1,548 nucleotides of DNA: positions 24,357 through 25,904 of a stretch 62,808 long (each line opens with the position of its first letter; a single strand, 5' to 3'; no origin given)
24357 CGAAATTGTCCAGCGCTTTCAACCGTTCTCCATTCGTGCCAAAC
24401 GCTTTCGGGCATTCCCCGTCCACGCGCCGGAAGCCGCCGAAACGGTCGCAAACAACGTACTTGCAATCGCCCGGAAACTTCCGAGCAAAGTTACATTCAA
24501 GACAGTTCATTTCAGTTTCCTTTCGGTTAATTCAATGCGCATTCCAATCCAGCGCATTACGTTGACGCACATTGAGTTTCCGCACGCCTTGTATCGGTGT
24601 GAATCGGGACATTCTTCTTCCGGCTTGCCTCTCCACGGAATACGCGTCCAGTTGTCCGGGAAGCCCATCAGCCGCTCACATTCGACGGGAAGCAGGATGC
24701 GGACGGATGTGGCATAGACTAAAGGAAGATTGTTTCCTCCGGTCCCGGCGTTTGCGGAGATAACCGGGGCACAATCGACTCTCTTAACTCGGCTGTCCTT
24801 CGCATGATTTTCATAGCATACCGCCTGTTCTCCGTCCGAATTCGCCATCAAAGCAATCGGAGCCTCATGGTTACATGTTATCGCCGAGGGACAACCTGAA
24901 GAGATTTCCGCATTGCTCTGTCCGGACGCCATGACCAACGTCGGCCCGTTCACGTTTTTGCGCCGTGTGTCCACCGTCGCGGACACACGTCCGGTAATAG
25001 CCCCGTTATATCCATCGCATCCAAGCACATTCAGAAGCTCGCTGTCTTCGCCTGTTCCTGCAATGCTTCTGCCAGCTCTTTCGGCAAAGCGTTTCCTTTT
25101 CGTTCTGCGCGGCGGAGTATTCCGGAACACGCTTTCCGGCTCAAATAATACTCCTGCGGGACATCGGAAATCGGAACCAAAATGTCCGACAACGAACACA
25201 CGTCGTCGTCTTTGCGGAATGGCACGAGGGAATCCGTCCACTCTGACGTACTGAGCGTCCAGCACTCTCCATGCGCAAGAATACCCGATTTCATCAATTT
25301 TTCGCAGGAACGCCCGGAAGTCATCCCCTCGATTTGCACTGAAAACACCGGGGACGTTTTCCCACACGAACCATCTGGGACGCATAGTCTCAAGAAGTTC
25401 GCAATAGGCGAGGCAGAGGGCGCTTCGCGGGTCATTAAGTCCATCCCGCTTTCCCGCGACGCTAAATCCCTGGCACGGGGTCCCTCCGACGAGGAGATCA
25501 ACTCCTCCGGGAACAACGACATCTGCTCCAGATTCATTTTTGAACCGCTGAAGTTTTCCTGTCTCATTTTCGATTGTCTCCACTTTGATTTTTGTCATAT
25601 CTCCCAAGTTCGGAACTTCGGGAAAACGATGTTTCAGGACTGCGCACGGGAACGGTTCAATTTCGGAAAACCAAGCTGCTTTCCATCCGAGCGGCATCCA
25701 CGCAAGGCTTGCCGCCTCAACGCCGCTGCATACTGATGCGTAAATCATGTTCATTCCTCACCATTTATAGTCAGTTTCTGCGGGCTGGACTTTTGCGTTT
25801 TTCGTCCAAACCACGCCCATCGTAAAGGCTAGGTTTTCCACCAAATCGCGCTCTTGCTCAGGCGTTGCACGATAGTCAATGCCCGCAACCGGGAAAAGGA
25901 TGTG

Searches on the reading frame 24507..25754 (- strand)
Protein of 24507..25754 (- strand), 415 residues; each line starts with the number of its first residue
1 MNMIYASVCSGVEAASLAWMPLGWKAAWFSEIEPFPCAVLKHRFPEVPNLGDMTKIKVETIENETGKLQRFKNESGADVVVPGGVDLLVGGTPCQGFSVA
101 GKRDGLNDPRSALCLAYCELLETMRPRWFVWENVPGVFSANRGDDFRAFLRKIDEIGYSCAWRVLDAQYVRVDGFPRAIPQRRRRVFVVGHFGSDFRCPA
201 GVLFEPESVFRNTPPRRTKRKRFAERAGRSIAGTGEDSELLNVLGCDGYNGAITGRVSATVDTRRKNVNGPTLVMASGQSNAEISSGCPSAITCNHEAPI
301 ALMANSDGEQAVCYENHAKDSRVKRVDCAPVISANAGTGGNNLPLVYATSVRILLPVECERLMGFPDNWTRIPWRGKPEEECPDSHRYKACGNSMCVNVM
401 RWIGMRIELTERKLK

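Call 13: search_protein_families(library=phrogs, proteins=[window:24507-25754:-], max_evalue=0.001)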
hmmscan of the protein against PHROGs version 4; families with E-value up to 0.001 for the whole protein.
window:24507-25754:- (415 aa): 11 families
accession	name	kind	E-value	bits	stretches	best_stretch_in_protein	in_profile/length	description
phrog_116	-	other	1.3e-86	292.6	1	1-408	206-490/779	DNA methyltransferase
phrog_864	-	DNA, RNA and nucleotide metabolism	2e-64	219.6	1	16-413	654-1057/1064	DNA primase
phrog_363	-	other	6.5e-49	167.8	1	1-412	52-317/327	DNA methyltransferase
phrog_26324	-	other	4.1e-29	103.1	1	313-408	111-204/210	DNA methyltransferase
phrog_16528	-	other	1.3e-20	74.9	1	300-408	117-218/236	DNA methyltransferase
phrog_16427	-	other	4.7e-15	56.9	1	321-410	86-171/235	DNA methyltransferase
phrog_13621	-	unknown function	4.2e-14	53.5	1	344-408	47-109/121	-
phrog_23296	-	other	3.1e-10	40.8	1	384-412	31-59/68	DNA methyltransferase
phrog_38038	-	unknown function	1.5e-08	34.9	1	263-348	10-94/430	-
phrog_29583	-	other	7.2e-07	29.3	1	83-141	77-135/468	DNA methyltransferase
phrog_17284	-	unknown function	1.3e-06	28.9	1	316-406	128-209/245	-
